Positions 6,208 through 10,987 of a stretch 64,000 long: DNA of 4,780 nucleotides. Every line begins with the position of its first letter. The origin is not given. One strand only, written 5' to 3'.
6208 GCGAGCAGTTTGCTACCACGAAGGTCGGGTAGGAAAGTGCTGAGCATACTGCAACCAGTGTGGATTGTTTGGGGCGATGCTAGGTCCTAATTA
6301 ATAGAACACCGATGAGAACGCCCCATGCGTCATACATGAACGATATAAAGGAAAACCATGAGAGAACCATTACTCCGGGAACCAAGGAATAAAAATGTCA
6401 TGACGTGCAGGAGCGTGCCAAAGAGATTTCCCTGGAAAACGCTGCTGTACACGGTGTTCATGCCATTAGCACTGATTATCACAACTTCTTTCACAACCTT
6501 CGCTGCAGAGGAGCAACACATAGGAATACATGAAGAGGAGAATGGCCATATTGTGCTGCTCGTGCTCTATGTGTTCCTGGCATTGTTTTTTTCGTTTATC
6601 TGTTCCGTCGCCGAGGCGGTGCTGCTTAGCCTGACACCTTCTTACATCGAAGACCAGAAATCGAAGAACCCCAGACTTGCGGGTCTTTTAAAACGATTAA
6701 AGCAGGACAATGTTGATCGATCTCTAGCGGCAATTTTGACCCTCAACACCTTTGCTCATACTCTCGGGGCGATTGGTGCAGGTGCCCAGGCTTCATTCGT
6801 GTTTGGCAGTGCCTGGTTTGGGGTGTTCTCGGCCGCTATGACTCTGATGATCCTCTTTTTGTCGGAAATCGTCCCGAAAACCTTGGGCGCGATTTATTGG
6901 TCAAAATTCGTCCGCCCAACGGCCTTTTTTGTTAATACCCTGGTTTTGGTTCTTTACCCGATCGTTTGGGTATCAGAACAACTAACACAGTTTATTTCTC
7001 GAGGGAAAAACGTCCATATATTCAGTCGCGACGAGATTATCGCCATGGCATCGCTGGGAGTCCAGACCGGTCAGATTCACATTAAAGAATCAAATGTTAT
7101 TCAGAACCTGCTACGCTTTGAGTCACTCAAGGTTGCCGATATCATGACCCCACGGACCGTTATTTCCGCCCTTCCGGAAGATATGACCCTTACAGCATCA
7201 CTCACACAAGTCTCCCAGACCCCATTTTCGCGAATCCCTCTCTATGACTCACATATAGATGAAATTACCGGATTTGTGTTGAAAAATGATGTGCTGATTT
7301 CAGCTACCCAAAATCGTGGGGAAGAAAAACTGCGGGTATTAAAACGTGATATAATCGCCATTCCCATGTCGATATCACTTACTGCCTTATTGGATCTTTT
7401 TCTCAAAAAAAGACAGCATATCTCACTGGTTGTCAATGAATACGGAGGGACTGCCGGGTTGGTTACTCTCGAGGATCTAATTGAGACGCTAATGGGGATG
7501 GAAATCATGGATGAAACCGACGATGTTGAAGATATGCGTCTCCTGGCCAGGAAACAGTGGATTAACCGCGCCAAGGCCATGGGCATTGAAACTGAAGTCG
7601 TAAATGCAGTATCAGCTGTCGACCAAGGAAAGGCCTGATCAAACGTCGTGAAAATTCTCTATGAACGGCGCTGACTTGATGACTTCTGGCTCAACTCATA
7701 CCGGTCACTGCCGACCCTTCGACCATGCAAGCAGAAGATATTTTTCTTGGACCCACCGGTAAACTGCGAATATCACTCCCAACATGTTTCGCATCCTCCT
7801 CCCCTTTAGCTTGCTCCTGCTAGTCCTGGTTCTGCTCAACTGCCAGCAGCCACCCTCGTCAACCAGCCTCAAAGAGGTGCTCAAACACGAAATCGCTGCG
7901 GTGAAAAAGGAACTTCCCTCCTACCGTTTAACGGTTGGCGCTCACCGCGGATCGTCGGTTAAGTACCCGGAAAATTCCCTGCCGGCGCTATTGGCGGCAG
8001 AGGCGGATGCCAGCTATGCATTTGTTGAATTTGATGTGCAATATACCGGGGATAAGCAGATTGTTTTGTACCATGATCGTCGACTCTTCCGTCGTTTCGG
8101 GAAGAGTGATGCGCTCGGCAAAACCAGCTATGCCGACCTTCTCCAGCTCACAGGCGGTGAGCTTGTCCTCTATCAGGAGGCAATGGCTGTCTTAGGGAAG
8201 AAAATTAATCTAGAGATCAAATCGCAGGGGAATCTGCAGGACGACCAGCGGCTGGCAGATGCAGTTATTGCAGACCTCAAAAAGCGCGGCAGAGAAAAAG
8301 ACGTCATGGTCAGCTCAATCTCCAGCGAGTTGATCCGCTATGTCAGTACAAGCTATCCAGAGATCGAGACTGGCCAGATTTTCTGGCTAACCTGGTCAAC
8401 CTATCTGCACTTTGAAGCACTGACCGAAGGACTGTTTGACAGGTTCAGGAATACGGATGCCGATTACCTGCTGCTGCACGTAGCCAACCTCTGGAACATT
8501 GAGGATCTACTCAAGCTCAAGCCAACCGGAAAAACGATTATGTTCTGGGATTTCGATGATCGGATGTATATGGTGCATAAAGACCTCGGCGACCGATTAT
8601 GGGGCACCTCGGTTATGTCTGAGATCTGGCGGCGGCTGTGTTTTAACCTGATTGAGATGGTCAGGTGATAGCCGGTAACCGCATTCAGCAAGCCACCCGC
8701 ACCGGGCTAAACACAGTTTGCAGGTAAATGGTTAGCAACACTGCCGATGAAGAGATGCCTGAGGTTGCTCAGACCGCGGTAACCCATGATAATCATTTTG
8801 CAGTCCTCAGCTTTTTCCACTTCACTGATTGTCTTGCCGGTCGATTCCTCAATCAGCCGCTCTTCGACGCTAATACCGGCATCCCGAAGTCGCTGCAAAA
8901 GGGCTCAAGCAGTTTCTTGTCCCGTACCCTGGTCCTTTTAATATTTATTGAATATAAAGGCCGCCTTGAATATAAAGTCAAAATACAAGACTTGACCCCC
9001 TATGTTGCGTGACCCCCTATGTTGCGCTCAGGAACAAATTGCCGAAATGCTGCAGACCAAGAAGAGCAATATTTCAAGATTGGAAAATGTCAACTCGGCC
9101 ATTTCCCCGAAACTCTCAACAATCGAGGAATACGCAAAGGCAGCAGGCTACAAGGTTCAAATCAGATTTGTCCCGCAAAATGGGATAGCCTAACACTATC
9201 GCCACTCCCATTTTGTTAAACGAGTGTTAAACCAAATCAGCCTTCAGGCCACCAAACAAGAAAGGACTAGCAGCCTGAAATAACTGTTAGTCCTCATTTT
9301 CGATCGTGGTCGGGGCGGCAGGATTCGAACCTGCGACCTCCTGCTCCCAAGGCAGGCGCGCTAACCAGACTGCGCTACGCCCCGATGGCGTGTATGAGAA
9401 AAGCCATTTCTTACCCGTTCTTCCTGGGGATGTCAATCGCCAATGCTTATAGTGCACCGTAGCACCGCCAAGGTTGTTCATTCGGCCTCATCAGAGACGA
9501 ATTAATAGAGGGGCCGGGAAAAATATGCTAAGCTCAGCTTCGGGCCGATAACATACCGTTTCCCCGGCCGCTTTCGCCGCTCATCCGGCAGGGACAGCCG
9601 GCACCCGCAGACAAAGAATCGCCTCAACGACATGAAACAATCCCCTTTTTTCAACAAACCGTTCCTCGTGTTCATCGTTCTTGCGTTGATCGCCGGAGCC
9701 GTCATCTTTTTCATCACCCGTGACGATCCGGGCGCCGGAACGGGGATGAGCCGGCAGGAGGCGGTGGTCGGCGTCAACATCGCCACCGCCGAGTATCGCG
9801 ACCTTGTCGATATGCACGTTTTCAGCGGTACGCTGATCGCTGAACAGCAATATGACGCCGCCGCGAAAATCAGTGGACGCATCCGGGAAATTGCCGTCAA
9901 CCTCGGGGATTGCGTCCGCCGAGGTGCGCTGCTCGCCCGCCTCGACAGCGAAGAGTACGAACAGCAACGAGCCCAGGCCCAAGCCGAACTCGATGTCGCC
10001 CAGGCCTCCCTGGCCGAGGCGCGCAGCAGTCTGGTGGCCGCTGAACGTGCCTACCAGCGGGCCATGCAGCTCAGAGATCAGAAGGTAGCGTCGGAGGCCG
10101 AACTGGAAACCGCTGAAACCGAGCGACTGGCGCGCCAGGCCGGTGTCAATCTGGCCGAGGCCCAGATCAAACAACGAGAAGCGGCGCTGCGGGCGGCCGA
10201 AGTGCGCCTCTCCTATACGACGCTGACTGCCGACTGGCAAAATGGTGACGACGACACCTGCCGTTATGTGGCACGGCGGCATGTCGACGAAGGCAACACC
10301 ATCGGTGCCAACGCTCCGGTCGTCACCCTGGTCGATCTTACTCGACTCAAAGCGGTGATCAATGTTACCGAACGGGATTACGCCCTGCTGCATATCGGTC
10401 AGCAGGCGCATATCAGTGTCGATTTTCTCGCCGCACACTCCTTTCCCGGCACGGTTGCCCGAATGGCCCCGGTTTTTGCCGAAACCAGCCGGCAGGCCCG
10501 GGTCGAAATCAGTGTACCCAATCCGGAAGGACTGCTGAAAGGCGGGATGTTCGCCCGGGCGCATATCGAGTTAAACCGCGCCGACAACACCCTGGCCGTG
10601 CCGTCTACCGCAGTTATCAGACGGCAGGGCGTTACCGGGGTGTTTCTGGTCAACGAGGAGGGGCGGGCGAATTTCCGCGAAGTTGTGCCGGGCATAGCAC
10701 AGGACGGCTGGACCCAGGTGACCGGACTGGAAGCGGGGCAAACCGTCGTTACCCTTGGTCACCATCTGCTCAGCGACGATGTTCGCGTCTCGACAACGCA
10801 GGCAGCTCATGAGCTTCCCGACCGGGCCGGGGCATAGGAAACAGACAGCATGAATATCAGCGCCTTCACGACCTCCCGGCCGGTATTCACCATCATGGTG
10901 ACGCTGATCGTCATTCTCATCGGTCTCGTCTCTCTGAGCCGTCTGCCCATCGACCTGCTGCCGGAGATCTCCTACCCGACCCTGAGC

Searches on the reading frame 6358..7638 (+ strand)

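Call 30: search_protein_families(library=pfam, proteins=[window:6358-7638:+], max_evalue=0.00001)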
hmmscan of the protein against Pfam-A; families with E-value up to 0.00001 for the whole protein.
window:6358-7638:+ (426 aa): 2 families
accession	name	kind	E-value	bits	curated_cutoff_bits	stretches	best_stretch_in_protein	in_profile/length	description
PF01595.25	CNNM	-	7.3e-28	97.9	28.4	1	72-241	3-178/181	Cyclin M transmembrane N-terminal domain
PF00571.33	CBS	-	2.8e-11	44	24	1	327-379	4-56/57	CBS domain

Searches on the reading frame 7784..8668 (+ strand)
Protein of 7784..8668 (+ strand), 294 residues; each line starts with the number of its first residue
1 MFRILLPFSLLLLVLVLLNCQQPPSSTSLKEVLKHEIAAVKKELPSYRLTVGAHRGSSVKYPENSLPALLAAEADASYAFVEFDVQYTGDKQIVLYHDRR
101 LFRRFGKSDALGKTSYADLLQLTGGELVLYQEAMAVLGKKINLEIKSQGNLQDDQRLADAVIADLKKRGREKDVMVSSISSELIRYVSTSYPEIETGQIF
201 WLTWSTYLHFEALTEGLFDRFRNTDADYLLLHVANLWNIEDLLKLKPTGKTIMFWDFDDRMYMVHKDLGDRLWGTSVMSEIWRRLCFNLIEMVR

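Call 30: search_protein_families(library=pfam, proteins=[window:7784-8668:+], max_evalue=0.00001)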
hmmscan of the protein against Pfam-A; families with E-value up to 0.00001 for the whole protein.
window:7784-8668:+ (294 aa): 1 family
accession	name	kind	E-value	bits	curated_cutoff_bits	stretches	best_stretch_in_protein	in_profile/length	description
PF03009.23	GDPD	-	1.9e-19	71.2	23.6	1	54-200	1-167/244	Glycerophosphoryl diester phosphodiesterase family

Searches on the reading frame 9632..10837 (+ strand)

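Call 12: search_protein_families(library=ncbifam, proteins=[window:9632-10837:+], max_evalue=1e-10)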
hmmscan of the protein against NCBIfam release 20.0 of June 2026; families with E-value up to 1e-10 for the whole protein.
window:9632-10837:+ (401 aa): 11 families
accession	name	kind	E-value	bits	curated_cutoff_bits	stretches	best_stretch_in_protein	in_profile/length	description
TIGR01730.1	RND_mfp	subfamily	3.8e-61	206.8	94.9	1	48-387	1-320/322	efflux RND transporter periplasmic adaptor subunit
NF008606.0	PRK11578.1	equivalog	3.1e-34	118.7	342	1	55-374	43-362/371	macrolide transporter subunit MacA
TIGR00999.1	8a0102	subfamily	5.6e-32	110.9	319.3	1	92-380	1-270/271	CzcB/NccB family metal efflux transporter periplasmic adaptor subunit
NF008589.1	PRK11556.1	equivalog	1.1e-18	67.4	391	1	40-390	51-389/392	MdtA/MuxA family multidrug efflux RND transporter periplasmic adaptor subunit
NF007785.0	PRK10476.1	equivalog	6.8e-17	61.3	376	0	73-167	48-141/347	multidrug transporter subunit MdtN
TIGR02971.1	heterocyst_DevB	subfamily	1.1e-16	61.1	129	0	155-282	164-282/327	ABC exporter membrane fusion protein, DevB family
TIGR00998.1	8a0101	subfamily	5.8e-16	58.3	390.8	0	112-279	102-282/334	EmrA/EmrK family multidrug efflux transporter periplasmic adaptor subunit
NF002939.0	PRK03598.1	equivalog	2.3e-14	53.3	393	0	78-131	49-102/332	secretion protein HlyD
NF045680.1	DiMtlExpIhpB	equivalog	3e-14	52.8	450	0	215-373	150-307/326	divalent metal ion exporter adaptor subunit IhpB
NF007362.0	PRK09859.1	equivalog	2.3e-11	43.4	738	1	108-380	89-363/385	multidrug transporter subunit MdtE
NF007132.1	PRK09578.1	equivalog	2.4e-11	43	512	0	43-228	35-199/396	MexX/AxyX family multidrug efflux RND transporter periplasmic adaptor subunit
